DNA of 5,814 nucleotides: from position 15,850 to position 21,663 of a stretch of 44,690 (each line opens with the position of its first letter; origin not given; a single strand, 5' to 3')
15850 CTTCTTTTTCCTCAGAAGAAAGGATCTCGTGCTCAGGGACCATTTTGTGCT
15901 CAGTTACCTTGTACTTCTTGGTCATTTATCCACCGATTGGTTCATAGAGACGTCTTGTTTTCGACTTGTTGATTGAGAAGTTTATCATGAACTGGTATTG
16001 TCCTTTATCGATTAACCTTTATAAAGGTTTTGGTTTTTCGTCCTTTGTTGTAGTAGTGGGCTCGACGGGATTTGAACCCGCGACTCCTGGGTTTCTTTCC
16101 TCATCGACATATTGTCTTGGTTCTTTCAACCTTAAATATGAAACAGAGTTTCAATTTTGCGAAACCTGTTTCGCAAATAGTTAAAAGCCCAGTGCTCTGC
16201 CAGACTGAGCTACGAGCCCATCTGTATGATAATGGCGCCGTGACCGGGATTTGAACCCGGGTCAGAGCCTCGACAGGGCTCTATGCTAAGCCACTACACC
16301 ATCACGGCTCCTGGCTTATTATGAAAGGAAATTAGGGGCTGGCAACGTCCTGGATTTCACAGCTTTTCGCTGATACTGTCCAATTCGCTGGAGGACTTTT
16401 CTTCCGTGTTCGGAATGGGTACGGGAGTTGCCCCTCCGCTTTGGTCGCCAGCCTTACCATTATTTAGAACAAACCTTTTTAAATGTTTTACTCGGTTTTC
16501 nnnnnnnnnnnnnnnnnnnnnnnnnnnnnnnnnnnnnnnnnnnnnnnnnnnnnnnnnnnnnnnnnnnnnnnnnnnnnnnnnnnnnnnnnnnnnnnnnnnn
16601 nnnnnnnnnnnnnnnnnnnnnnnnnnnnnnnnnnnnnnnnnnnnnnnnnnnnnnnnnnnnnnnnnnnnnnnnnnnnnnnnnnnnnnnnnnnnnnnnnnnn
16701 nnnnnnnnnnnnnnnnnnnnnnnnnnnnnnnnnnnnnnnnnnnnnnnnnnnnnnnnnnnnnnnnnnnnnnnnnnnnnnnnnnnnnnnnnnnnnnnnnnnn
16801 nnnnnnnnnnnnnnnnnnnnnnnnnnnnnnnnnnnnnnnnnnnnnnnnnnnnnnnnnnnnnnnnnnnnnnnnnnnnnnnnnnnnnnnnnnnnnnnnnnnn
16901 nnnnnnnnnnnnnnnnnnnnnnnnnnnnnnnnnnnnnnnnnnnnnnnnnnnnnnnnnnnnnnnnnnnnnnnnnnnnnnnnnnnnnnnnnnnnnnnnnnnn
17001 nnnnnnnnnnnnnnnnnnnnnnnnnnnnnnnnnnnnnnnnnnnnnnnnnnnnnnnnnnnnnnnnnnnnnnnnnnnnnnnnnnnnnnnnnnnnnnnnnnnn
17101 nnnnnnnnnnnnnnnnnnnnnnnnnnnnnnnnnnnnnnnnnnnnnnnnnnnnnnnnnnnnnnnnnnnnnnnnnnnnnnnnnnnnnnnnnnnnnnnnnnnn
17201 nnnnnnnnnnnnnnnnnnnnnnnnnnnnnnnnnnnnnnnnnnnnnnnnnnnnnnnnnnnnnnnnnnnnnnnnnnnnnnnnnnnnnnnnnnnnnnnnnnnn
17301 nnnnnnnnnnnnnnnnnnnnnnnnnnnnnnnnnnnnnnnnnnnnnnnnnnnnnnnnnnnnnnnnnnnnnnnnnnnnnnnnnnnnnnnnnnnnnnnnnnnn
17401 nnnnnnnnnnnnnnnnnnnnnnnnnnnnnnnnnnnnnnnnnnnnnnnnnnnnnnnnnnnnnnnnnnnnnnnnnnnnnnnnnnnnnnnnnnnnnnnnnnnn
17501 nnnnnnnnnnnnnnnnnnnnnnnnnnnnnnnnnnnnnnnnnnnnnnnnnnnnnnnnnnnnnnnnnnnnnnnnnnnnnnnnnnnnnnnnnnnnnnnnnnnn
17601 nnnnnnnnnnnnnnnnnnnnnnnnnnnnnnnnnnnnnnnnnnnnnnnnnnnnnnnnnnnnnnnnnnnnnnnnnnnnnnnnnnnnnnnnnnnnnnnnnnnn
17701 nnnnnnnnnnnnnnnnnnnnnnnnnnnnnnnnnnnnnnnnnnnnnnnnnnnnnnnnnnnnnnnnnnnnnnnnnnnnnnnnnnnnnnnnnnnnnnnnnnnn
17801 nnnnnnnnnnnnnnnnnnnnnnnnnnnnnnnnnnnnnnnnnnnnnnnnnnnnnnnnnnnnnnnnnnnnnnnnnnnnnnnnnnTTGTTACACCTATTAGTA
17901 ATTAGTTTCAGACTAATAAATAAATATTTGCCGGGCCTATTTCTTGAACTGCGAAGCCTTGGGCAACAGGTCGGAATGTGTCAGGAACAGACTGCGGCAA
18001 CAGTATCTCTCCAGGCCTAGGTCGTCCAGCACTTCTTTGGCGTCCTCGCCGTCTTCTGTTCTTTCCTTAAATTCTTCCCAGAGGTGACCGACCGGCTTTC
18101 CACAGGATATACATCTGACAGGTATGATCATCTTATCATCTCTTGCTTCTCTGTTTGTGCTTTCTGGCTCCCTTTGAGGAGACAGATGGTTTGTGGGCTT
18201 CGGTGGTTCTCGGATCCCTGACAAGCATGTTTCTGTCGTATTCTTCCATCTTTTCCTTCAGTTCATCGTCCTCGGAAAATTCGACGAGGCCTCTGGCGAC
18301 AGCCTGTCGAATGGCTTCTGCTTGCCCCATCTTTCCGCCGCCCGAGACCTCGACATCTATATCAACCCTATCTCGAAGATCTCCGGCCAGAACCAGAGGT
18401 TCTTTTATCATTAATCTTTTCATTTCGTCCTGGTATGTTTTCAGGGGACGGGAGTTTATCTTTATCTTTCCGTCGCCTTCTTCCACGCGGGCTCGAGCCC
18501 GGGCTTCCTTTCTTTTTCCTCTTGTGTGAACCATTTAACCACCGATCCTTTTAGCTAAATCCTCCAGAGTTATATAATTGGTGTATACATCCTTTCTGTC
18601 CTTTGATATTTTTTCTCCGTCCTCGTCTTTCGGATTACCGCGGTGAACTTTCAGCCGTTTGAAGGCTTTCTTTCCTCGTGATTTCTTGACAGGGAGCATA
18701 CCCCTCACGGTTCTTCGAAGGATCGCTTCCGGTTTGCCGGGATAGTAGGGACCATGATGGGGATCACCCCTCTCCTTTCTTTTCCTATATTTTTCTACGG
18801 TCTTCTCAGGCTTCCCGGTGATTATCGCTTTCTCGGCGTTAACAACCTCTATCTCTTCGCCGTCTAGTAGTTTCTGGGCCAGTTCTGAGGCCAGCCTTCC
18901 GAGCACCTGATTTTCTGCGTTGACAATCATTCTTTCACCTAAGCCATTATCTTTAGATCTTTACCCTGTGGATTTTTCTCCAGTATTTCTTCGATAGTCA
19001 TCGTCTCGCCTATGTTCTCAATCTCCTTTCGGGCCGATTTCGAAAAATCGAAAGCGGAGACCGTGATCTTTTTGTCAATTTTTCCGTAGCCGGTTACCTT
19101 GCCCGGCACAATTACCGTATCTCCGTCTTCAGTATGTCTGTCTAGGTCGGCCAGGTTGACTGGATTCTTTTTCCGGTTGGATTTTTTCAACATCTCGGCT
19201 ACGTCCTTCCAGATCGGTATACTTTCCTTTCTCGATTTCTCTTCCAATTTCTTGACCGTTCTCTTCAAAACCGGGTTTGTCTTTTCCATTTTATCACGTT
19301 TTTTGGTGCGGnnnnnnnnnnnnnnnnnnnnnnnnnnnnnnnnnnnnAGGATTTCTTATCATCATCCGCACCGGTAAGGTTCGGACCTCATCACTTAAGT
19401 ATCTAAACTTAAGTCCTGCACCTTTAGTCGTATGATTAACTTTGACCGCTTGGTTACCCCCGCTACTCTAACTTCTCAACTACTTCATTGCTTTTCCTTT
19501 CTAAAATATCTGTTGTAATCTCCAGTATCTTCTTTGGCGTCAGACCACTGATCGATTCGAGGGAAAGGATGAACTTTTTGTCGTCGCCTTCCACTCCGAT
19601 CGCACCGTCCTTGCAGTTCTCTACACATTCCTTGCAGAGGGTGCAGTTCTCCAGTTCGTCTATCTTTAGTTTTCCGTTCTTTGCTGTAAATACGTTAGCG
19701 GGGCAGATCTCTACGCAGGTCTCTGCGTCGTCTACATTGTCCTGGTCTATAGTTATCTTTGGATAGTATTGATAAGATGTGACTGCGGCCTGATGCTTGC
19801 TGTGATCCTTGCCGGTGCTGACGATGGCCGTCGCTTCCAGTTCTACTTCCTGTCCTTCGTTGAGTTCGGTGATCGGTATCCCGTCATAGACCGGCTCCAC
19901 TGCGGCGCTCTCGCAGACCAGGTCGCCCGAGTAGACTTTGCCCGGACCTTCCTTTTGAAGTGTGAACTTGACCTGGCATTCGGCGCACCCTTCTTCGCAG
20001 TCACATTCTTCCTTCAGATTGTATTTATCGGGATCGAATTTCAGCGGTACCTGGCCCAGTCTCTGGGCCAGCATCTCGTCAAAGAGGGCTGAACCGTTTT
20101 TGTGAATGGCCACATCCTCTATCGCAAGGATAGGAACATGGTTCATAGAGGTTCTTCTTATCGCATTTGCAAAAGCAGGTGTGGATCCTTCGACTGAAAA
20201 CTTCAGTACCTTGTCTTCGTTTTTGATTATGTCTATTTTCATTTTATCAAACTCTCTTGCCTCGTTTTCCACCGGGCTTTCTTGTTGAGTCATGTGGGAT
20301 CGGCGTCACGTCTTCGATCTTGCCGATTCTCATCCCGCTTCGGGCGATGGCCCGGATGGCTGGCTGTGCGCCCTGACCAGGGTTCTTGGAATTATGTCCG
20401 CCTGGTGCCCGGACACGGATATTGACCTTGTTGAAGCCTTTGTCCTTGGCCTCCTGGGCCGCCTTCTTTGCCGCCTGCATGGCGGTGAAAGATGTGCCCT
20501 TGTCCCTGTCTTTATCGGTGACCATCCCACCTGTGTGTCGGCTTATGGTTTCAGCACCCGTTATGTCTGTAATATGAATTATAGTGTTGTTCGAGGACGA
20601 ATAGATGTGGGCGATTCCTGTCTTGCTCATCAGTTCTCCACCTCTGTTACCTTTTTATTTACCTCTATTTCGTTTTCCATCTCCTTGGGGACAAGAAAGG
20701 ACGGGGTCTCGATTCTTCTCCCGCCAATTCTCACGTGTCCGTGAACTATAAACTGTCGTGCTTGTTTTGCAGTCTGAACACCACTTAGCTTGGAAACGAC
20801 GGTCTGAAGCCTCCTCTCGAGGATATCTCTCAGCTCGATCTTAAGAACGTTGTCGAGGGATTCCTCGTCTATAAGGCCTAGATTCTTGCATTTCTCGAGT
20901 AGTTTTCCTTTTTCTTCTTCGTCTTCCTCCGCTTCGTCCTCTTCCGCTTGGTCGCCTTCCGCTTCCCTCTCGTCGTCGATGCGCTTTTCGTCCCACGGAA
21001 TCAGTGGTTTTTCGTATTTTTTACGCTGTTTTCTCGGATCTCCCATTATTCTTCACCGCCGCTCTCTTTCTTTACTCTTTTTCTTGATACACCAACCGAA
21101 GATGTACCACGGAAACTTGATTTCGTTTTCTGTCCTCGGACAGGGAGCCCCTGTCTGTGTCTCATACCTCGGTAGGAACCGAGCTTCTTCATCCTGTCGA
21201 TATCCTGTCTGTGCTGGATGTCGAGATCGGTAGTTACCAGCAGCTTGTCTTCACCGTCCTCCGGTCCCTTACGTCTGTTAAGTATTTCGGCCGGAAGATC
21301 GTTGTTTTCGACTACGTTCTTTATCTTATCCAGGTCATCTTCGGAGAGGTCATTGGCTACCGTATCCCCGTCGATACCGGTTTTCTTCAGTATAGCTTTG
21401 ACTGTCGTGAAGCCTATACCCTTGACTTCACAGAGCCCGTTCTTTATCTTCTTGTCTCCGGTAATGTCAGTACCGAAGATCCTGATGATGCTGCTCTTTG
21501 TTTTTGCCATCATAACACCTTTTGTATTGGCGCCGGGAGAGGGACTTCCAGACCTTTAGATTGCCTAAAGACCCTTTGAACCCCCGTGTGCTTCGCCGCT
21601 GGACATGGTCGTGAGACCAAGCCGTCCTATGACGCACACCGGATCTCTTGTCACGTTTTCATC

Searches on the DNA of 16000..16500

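Call 10: search_rna_families(source=window, start=16000, end=16500, threshold=gathering, show_alignments=3)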
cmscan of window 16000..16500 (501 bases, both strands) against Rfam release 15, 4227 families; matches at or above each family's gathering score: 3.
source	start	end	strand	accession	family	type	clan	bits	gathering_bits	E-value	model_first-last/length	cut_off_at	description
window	16337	16452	-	RF00001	5S_rRNA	Gene; rRNA;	CL00113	66.8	38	5.4e-14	1-120/120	no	5S ribosomal RNA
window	16236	16308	-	RF00005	tRNA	Gene; tRNA;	CL00001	61.8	29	4.4e-13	1-71/71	no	tRNA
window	16057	16219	-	RF00005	tRNA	Gene; tRNA;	CL00001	55.3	29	2.6e-11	1-71/71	no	tRNA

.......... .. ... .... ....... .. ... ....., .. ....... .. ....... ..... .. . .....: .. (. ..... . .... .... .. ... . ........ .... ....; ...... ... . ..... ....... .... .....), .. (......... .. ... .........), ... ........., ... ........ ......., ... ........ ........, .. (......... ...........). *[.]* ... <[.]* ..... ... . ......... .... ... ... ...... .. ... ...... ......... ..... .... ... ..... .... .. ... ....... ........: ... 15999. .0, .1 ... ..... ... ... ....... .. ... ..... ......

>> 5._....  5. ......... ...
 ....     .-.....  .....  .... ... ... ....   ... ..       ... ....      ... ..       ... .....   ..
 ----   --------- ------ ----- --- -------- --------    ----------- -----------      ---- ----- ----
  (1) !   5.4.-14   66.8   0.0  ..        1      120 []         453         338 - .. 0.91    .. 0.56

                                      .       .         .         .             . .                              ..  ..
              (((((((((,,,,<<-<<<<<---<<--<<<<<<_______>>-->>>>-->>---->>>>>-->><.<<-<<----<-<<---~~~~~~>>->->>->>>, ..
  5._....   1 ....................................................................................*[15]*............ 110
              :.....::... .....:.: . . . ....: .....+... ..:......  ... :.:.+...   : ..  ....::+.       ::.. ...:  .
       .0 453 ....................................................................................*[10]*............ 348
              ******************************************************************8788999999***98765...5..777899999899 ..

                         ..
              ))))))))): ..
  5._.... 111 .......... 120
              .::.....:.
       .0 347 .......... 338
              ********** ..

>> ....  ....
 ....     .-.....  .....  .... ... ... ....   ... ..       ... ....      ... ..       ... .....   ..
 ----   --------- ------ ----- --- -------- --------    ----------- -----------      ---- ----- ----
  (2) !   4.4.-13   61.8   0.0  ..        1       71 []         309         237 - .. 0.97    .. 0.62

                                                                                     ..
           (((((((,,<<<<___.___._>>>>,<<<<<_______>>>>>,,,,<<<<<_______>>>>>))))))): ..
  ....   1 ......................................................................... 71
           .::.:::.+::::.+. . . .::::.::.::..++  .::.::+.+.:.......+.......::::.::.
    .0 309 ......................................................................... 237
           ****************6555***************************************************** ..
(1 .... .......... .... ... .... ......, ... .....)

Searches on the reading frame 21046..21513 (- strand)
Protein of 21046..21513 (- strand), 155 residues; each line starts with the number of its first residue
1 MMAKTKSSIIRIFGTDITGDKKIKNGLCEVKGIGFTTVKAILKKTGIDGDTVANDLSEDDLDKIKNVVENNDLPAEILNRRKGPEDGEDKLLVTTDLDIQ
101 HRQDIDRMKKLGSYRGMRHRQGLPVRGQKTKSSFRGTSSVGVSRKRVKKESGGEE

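Call 9: find_related_loci(query=window:21046-21513:-, collection=genome_contigs, flank=4000)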
Query window:21046-21513:- (155 aa) in genome_contigs; peptide patterns used: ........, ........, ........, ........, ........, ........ (x = any residue, [..] = any of these).
238 stretches matched a pattern; 62 encode a relative of the query (tblastn E <= 1e-3); 62 distinct loci.
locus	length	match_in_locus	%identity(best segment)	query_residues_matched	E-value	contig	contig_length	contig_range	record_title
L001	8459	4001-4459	56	2-154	2e-55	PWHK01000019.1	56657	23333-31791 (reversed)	MAG: Candidatus Aenigmatarchaeota archaeon isolate T1Sed10_130 T1-Sed10-C289, whole genome shotgun sequence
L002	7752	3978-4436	58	2-154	9e-54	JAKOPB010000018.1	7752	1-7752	MAG: Nanobdellati archaeon isolate DKSSA4_metawrap_30_20_bin.191 k141_782932_length_7752_cov_253.5270, whole genome shot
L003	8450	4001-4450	55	2-151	7e-53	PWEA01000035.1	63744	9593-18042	MAG: Candidatus Aenigmatarchaeota archaeon isolate T1Sed10_94 T1-Sed10-C219, whole genome shotgun sequence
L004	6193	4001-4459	54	2-154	2e-52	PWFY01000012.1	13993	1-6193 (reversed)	MAG: Candidatus Aenigmatarchaeota archaeon isolate T1Sed10_213 T1-Sed10-C4386, whole genome shotgun sequence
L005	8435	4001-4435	54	6-150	5e-51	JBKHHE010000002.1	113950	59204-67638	MAG: Candidatus Aenigmatarchaeota archaeon isolate D1M06_87 NODE_20_length_113950_cov_169.507467, whole genome shotgun s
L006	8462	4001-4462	47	8-155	4e-39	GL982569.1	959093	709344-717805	MAG: Candidatus Nanosalinarum sp. J07AB56 genomic scaffold scf_7180000039101, whole genome shotgun sequence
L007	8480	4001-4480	46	1-155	7e-39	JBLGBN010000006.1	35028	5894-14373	MAG: Candidatus Nanohaloarchaea archaeon isolate 3300055293_58 Ga0535675_0000404, whole genome shotgun sequence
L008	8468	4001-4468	44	1-154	7e-38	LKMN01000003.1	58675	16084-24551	MAG: Nanohaloarchaea archaeon B1-Br10_U2g1 LB-BRINE-C53, whole genome shotgun sequence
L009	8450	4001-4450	46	1-148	6e-37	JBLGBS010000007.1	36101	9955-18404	MAG: Candidatus Nanohaloarchaea archaeon isolate 3300055293_45 Ga0535675_0000389, whole genome shotgun sequence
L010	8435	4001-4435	43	9-150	2e-36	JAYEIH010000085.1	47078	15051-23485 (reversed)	MAG: Methanobacteriota archaeon isolate MAG196 MAG196_85, whole genome shotgun sequence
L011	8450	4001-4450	45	1-148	3e-36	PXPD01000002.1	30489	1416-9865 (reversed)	MAG: Nanohaloarchaea archaeon SW_4_43_9 sw_4_scaffold_113, whole genome shotgun sequence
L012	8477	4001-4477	43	2-155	1e-35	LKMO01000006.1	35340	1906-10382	MAG: Nanohaloarchaea archaeon B1-Br10_U2g19 LB-BRINE-C195, whole genome shotgun sequence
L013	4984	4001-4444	44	2-146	4e-35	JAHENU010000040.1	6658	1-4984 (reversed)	MAG: Candidatus Nanohaloarchaea archaeon isolate BinSanityLC-kmean-bin_57-bin_0-refined_3 c_000006193075, whole genome s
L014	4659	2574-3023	44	1-148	1e-34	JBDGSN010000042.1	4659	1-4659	MAG: Candidatus Nanohaloarchaea archaeon isolate DAL-WCL_22_80C3R DAL-WCL_22_80C3R_42, whole genome shotgun sequence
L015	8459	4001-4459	42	1-151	8e-35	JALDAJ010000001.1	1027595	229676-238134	MAG: Candidatus Nanohalarchaeota archaeon isolate NHA25 k141_89014_length_1027595_cov_20.6981, whole genome shotgun sequ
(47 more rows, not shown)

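Call 25: find_encoding_contigs(protein=window:21046-21513:-, flank=3000, max_places=6)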
Protein window:21046-21513:- (155 aa): no gene with exactly this product is on record in the collection.

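Call 46: search_protein_families(library=pfam, proteins=[window:21046-21513:-])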
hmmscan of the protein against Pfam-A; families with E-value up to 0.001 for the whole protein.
window:21046-21513:- (155 aa): 1 family
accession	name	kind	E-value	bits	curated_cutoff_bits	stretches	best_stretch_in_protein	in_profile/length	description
PF00416.27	Ribosomal_S13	-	3.3e-38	131.4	31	1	11-135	1-127/128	Ribosomal protein S13/S18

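Call 58: find_homologous_proteins(query=window:21046-21513:-, max_evalue=1e-40)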
Query window:21046-21513:- (155 aa): 19 proteins with E <= 1e-40 among 174 candidates.
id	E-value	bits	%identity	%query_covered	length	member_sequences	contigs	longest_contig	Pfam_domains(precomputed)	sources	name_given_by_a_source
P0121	4.6e-92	324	100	99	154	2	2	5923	PF00416.28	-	-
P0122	4.3e-66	239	73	99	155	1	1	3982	PF00416.28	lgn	-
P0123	1.5e-55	205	66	99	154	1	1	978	PF00416.28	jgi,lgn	jgi:small subunit ribosomal protein S13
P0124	1.5e-55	205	61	95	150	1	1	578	PF00416.28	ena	-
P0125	3.8e-53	197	60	99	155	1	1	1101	PF00416.28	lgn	-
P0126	1.0e-50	189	58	99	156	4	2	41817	PF00416.28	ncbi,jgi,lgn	-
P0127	7.5e-50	187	59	97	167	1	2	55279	PF00416.28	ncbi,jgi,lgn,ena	-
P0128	3.4e-49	184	57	98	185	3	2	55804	PF00416.28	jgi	-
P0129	2.6e-48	182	57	95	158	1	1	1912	PF00416.28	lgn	-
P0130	5.4e-48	181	58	99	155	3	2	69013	PF00416.28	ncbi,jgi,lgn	-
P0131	1.9e-47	179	60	86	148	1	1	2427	PF00416.28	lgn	-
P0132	1.9e-47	179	57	99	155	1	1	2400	PF00416.28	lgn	-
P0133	3.5e-47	178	55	97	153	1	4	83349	PF00416.28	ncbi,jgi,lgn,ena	-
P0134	4.5e-47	178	57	90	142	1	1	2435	PF00416.28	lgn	-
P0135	8.2e-46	174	54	94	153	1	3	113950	PF00416.28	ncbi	ncbi:MAG: 30S ribosomal protein S13 [Candidatus Aenigmatarchaeota archaeon]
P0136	1.5e-45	173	59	91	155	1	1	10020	PF00416.28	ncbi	ncbi:MAG: 30S ribosomal protein S13 [Candidatus Aenigmatarchaeota archaeon]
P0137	1.1e-44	170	56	92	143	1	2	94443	PF00416.28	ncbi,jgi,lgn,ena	-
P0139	7.5e-41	157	55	91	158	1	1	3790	PF00416.28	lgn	-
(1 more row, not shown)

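Call 59: find_encoding_contigs(protein=P0121, flank=1500, max_places=3)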
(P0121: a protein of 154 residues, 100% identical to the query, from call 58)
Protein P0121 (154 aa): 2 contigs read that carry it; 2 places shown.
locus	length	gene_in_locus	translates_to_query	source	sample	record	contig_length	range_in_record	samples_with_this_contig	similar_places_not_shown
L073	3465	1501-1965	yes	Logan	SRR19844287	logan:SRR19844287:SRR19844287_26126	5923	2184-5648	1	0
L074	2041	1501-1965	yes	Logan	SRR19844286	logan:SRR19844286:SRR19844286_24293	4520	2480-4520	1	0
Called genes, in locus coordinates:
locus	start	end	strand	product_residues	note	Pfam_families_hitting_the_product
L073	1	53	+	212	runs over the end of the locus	PF01956:EMC3_TMCO1, PF02096:60KD_IMP (weak)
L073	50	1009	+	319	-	PF08068:DKCLD, PF01509:TruB_N, PF21238:Pus10_C, PF16198:TruB_C_2, PF01472:PUA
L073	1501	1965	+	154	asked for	PF00416:Ribosomal_S13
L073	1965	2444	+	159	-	PF01479:S4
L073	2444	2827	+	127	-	PF00411:Ribosomal_S11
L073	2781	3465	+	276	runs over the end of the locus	PF01193:RNA_pol_L, PF01000:RNA_pol_A_bac, PF13187:Fer4_9 (weak)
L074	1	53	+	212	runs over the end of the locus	PF01956:EMC3_TMCO1, PF02096:60KD_IMP (weak)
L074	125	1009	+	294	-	PF08068:DKCLD (weak), PF01509:TruB_N, PF21238:Pus10_C, PF01509:TruB_N, PF16198:TruB_C_2, PF01472:PUA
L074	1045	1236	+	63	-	PF03966:Trm112p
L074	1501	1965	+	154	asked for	PF00416:Ribosomal_S13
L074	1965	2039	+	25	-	?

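Call 60: find_encoding_contigs(protein=P0122, flank=1500, max_places=2)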
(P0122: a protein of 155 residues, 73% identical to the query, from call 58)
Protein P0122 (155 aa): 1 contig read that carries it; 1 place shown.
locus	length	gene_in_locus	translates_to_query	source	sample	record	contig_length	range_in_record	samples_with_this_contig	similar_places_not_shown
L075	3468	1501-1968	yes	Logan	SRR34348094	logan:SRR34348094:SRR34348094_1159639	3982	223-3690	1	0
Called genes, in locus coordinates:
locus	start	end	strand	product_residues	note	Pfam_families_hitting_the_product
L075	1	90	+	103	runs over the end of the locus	?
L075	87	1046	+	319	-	PF08068:DKCLD, PF21238:Pus10_C, PF01509:TruB_N, PF16198:TruB_C_2, PF01472:PUA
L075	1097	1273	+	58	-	PF03966:Trm112p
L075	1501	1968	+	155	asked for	PF00416:Ribosomal_S13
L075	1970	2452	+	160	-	PF01479:S4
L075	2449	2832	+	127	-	PF00411:Ribosomal_S11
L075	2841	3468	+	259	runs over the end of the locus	PF01193:RNA_pol_L, PF01000:RNA_pol_A_bac, PF13187:Fer4_9 (faint)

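Call 61: find_encoding_contigs(protein=P0123, flank=1500, max_places=2)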
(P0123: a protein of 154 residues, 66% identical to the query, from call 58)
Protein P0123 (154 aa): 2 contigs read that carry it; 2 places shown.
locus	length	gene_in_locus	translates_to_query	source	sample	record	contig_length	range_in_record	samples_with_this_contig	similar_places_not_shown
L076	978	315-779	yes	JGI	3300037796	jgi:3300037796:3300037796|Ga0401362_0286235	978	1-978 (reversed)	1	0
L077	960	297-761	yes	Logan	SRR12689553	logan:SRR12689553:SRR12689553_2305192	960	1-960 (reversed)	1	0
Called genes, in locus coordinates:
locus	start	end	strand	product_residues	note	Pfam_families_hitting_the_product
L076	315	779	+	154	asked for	PF00416:Ribosomal_S13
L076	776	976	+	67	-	?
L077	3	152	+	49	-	?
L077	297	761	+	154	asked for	PF00416:Ribosomal_S13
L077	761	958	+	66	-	?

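Call 62: find_encoding_contigs(protein=P0125, flank=1500, max_places=2)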
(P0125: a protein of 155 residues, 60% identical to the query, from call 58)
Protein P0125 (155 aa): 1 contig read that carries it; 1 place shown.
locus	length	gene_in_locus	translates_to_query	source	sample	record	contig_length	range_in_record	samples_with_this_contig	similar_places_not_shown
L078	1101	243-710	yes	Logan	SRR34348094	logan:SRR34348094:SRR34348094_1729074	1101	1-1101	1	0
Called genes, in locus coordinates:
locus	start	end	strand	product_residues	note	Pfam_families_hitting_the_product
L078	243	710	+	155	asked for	PF00416:Ribosomal_S13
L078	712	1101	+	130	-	?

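Call 64: find_encoding_contigs(protein=P0127, flank=1200, max_places=1)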
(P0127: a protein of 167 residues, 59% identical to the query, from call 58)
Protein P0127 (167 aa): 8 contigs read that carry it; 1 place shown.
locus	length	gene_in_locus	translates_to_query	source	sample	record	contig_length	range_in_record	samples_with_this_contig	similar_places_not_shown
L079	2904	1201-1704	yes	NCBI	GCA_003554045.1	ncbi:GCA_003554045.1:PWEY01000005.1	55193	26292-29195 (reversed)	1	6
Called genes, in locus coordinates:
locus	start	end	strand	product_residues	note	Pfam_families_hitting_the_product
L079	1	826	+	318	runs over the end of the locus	PF08068:DKCLD, PF01509:TruB_N, PF21238:Pus10_C, PF16198:TruB_C_2, PF01472:PUA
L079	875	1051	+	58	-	PF03966:Trm112p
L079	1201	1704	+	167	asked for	PF00416:Ribosomal_S13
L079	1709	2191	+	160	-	PF01479:S4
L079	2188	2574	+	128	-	PF00411:Ribosomal_S11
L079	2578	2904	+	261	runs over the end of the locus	PF01193:RNA_pol_L, PF01000:RNA_pol_A_bac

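Call 65: find_encoding_contigs(protein=P0133, flank=1200, max_places=1)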
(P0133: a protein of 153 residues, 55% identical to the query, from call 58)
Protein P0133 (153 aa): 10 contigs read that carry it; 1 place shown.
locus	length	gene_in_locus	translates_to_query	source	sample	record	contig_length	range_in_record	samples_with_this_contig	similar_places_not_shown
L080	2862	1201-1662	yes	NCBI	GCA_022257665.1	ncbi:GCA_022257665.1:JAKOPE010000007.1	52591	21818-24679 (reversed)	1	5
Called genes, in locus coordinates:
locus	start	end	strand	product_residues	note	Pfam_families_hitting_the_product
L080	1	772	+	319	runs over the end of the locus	PF08068:DKCLD, PF01509:TruB_N, PF21238:Pus10_C, PF01509:TruB_N, PF16198:TruB_C_2, PF01472:PUA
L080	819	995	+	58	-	PF03966:Trm112p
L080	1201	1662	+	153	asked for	PF00416:Ribosomal_S13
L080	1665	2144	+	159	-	PF01479:S4 (weak)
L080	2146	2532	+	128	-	PF00411:Ribosomal_S11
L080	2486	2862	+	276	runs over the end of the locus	PF01193:RNA_pol_L, PF01000:RNA_pol_A_bac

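Call 66: find_encoding_contigs(protein=P0137, flank=1200, max_places=1)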
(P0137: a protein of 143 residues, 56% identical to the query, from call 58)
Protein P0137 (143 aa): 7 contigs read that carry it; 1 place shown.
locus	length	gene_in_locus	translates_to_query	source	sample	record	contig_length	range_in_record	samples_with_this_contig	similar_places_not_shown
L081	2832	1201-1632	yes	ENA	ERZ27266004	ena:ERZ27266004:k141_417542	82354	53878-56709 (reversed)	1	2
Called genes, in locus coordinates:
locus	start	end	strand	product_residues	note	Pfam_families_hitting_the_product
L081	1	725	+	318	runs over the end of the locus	PF08068:DKCLD, PF01509:TruB_N, PF21238:Pus10_C, PF16198:TruB_C_2, PF01472:PUA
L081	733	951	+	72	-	PF03966:Trm112p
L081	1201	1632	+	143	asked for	PF00416:Ribosomal_S13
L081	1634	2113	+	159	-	PF01479:S4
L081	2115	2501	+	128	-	PF00411:Ribosomal_S11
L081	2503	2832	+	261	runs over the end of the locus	PF01193:RNA_pol_L, PF01000:RNA_pol_A_bac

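Call 67: find_encoding_contigs(protein=P0136, flank=1200, max_places=1)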
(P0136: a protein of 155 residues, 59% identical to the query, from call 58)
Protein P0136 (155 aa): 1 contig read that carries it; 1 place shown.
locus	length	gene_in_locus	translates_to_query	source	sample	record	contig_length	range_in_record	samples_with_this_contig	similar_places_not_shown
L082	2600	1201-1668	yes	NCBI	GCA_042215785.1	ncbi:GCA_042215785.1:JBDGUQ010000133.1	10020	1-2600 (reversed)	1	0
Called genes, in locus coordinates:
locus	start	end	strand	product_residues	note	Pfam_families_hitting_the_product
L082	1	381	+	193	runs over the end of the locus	PF08068:DKCLD, PF01509:TruB_N, PF21238:Pus10_C, PF16198:TruB_C_2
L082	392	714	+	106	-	PF01472:PUA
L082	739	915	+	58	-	PF03966:Trm112p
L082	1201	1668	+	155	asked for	PF00416:Ribosomal_S13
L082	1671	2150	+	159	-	PF01479:S4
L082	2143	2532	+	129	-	PF00411:Ribosomal_S11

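Call 68: find_encoding_contigs(protein=P0139, flank=1200, max_places=1)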
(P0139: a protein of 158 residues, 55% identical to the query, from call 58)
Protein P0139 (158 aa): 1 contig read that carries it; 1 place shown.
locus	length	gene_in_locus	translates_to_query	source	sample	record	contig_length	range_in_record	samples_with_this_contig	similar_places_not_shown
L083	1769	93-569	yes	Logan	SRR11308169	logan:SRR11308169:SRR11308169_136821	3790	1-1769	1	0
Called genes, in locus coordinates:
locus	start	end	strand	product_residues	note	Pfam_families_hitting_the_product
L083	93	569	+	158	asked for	PF00416:Ribosomal_S13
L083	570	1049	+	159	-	PF01479:S4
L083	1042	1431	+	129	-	PF00411:Ribosomal_S11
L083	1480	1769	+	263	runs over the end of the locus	PF01193:RNA_pol_L, PF01000:RNA_pol_A_bac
